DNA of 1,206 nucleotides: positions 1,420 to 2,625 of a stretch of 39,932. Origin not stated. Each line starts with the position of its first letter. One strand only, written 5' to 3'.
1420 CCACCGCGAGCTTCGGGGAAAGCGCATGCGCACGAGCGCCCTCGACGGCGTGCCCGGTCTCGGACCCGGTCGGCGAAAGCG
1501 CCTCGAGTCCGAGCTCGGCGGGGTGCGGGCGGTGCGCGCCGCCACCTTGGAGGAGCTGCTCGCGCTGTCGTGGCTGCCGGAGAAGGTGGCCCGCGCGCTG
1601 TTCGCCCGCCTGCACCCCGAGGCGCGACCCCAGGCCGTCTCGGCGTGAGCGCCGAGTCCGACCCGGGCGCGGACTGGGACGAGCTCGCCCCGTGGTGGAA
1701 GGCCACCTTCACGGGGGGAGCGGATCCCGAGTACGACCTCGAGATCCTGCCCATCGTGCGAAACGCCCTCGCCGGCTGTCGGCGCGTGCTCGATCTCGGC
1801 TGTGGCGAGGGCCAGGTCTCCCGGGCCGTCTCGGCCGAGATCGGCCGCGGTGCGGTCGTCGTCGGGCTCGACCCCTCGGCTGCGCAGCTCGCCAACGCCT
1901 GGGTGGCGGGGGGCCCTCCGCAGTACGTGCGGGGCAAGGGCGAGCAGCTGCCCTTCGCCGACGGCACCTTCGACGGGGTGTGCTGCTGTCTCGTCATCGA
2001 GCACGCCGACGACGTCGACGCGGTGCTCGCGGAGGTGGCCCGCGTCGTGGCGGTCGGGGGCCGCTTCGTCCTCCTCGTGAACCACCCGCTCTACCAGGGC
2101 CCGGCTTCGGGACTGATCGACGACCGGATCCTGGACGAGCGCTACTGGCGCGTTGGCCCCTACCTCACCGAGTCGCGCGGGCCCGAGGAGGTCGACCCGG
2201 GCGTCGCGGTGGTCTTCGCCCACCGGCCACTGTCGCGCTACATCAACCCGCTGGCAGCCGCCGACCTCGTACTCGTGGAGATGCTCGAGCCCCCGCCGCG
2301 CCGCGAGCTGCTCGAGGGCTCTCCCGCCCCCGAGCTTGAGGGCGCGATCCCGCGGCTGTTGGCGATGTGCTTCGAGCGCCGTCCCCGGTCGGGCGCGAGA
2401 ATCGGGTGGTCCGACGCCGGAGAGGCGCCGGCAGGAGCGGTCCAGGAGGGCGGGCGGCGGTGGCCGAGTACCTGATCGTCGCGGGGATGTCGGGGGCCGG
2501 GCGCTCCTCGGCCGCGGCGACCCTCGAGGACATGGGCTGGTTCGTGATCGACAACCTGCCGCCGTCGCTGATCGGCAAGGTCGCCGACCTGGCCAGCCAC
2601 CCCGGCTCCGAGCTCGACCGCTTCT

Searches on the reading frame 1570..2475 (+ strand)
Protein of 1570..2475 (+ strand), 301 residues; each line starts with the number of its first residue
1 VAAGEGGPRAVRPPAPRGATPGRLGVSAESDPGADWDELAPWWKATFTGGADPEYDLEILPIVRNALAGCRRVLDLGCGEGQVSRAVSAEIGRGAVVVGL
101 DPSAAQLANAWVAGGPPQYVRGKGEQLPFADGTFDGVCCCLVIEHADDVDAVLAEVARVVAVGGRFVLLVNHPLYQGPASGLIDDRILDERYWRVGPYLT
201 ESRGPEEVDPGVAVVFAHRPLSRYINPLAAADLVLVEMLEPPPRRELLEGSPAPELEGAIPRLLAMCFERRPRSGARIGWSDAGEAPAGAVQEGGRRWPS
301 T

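Call 21: search_protein_families(library=pfam, proteins=[window:1570-2475:+], max_evalue=0.001)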
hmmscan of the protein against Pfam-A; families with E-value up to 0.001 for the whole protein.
window:1570-2475:+ (301 aa): 7 families
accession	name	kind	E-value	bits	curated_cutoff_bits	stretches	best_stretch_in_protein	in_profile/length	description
PF08241.18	Methyltransf_11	-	3.3e-22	79.4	21.2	1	74-168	1-95/95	Methyltransferase domain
PF13649.12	Methyltransf_25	-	5.1e-17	62.8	27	1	73-164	1-97/97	Methyltransferase domain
PF08242.18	Methyltransf_12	-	3e-13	50.7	30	1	74-166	1-98/98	Methyltransferase domain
PF13489.12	Methyltransf_23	-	2e-11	44.3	27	1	71-170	24-118/164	Methyltransferase domain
PF01209.24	Ubie_methyltran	-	2.4e-10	40.6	20.1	1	71-169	49-152/233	ubiE/COQ5 methyltransferase family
PF13847.12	Methyltransf_31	-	4.3e-10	39.9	27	1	72-168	6-109/145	Methyltransferase domain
PF05148.21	Methyltransf_8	-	0.00072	19.9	27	0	72-166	75-154/219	Hypothetical methyltransferase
